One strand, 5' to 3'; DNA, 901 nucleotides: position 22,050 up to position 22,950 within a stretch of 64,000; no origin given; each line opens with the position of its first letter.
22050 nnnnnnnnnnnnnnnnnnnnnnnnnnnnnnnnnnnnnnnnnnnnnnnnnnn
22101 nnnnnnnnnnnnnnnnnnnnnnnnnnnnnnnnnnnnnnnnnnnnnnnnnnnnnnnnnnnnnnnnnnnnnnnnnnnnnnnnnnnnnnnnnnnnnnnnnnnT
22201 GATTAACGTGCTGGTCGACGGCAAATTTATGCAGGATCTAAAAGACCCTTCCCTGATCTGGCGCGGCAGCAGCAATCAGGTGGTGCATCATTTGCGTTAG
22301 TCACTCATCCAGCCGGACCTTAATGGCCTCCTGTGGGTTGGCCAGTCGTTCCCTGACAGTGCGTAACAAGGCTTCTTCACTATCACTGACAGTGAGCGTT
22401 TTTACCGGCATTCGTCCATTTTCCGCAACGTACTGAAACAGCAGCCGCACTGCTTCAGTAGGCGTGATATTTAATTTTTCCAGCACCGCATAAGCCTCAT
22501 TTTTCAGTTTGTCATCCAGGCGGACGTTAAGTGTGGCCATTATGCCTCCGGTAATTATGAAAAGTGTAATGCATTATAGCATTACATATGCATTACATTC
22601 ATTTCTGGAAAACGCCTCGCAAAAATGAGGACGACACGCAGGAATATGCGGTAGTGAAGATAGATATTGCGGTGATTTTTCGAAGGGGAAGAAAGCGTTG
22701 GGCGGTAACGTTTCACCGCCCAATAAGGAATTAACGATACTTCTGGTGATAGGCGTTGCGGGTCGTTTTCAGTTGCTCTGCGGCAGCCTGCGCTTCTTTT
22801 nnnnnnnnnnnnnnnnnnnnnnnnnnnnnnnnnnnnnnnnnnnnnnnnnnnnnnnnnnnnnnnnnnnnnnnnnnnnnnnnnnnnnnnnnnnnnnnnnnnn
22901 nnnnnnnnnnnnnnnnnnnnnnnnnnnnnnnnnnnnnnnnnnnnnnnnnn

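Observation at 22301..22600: Solo RelB-like RHH antitoxin gene with a strongly repeated palindromic operator and no toxin partner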

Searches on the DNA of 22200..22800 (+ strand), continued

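Call 43: search_dna_similar(query=L001:1602-2315:+, collection=phages, mode=distant, max_rows=15)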
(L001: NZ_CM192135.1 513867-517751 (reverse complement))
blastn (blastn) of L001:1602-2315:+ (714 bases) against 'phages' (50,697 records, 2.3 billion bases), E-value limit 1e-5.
Records with a match: 1; places in all: 1; records where one place covers at least 80% of the query: 1.
Best place of each record, by identity: 60-80% 1.
By first word of the organism name: Salmonella 1.
By host as written in the record: Homo sapiens 1.
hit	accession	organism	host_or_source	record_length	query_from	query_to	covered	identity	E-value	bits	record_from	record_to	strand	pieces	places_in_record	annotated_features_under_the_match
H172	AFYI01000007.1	Salmonella enterica subsp. enterica serovar Infantis str. ...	Homo sapiens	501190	11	611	84%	72.1%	4e-86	324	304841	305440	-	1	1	toxin-antitoxin system, toxin component, RelE family | toxin-antitoxin system protein | PRD domain protein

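Call 51: search_dna_similar(query=window:22290-22620:+, collection=ecoli_genomes, mode=near, max_rows=60, rows=best)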
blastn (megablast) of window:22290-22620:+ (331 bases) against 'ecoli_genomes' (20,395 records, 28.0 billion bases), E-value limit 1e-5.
Records with a match: 452; places in all: 453; records where one place covers at least 80% of the query: 451.
Genomes with a match: 452 of 5426; with a place that covers at least 80% of the query: 451. Places per genome that has any: lowest 1, median 1, highest 2. On chromosomes: 453 places; on plasmids: 0.
Best place of each record, by identity: >=99% 398; 95-99% 54.
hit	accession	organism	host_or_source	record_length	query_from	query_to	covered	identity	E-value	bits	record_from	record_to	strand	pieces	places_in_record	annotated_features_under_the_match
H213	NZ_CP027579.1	Escherichia coli strain 2013C-4282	Homo sapiens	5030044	1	331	100%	100.0%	4e-172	612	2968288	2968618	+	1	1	type II toxin-antitoxin system RelB/DinJ family antitoxin | nrdG: anaerobic ribonucleoside-triphosphate reductase-activating protein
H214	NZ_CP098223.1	Escherichia coli strain Z0117EC0005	Canis lupus familiaris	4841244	1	331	100%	99.4%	8e-169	601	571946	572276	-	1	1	type II toxin-antitoxin system RelB/DinJ family antitoxin | nrdG: anaerobic ribonucleoside-triphosphate reductase-activating protein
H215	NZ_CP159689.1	Escherichia coli strain Z142-6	hospital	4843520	1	331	100%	99.4%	8e-169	601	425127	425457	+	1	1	type II toxin-antitoxin system RelB/DinJ family antitoxin | nrdG: anaerobic ribonucleoside-triphosphate reductase-activating protein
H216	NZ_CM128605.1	Escherichia coli strain E200086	Homo sapiens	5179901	1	331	100%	99.4%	8e-169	601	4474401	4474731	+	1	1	type II toxin-antitoxin system RelB/DinJ family antitoxin | nrdG: anaerobic ribonucleoside-triphosphate reductase-activating protein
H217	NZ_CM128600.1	Escherichia coli strain E400634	Homo sapiens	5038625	1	331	100%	99.4%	8e-169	601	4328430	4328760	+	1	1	type II toxin-antitoxin system RelB/DinJ family antitoxin | nrdG: anaerobic ribonucleoside-triphosphate reductase-activating protein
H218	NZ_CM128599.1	Escherichia coli strain E500002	Homo sapiens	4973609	1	331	100%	99.4%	8e-169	601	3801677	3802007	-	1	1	type II toxin-antitoxin system RelB/DinJ family antitoxin | nrdG: anaerobic ribonucleoside-triphosphate reductase-activating protein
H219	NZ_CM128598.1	Escherichia coli strain E600003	Homo sapiens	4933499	1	331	100%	99.4%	8e-169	601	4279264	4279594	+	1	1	type II toxin-antitoxin system RelB/DinJ family antitoxin | nrdG: anaerobic ribonucleoside-triphosphate reductase-activating protein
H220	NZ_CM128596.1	Escherichia coli strain 100117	Homo sapiens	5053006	1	331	100%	99.4%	8e-169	601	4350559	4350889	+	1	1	type II toxin-antitoxin system RelB/DinJ family antitoxin | nrdG: anaerobic ribonucleoside-triphosphate reductase-activating protein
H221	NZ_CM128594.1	Escherichia coli strain 100248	Homo sapiens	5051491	1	331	100%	99.4%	8e-169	601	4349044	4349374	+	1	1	type II toxin-antitoxin system RelB/DinJ family antitoxin | nrdG: anaerobic ribonucleoside-triphosphate reductase-activating protein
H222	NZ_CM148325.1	Escherichia coli strain 24A16CRGN010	Homo sapiens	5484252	1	331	100%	99.4%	8e-169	601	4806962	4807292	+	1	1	type II toxin-antitoxin system RelB/DinJ family antitoxin | nrdG: anaerobic ribonucleoside-triphosphate reductase-activating protein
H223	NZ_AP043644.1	Escherichia coli strain AST85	Homo sapiens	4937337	1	331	100%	99.4%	8e-169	601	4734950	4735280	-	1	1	type II toxin-antitoxin system RelB/DinJ family antitoxin | nrdG: anaerobic ribonucleoside-triphosphate reductase-activating protein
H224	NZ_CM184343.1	Escherichia coli strain ES5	Aquarana catesbeiana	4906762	1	331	100%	99.4%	8e-169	601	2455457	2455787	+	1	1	type II toxin-antitoxin system RelB/DinJ family antitoxin | nrdG: anaerobic ribonucleoside-triphosphate reductase-activating protein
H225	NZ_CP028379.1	Escherichia coli O145 str. RM9872 strain RM9872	Bos taurus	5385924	1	331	100%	98.8%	2e-165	590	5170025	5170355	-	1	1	type II toxin-antitoxin system RelB/DinJ family antitoxin | nrdG: anaerobic ribonucleoside-triphosphate reductase-activating protein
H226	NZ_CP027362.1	Escherichia coli strain 95-3192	missing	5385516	1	331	100%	98.8%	2e-165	590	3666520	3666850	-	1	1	type II toxin-antitoxin system RelB/DinJ family antitoxin | nrdG: anaerobic ribonucleoside-triphosphate reductase-activating protein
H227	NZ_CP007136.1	Escherichia coli O145:H28 str. RM12581 strain RM12581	lettuce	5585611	1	331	100%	98.8%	2e-165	590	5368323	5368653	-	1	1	type II toxin-antitoxin system RelB/DinJ family antitoxin | nrdG: anaerobic ribonucleoside-triphosphate reductase-activating protein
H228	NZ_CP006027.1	Escherichia coli O145:H28 str. RM13514 strain RM13514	Homo sapiens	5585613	1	331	100%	98.8%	2e-165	590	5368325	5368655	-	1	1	type II toxin-antitoxin system RelB/DinJ family antitoxin | nrdG: anaerobic ribonucleoside-triphosphate reductase-activating protein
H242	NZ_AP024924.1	Escherichia coli O145:H28 strain 16003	Homo sapiens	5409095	1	331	100%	98.8%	2e-165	590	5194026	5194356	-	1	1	type II toxin-antitoxin system RelB/DinJ family antitoxin | nrdG: anaerobic ribonucleoside-triphosphate reductase-activating protein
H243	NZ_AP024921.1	Escherichia coli O145:H28 strain 12E115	Homo sapiens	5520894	1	331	100%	98.8%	2e-165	590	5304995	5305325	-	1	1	type II toxin-antitoxin system RelB/DinJ family antitoxin | nrdG: anaerobic ribonucleoside-triphosphate reductase-activating protein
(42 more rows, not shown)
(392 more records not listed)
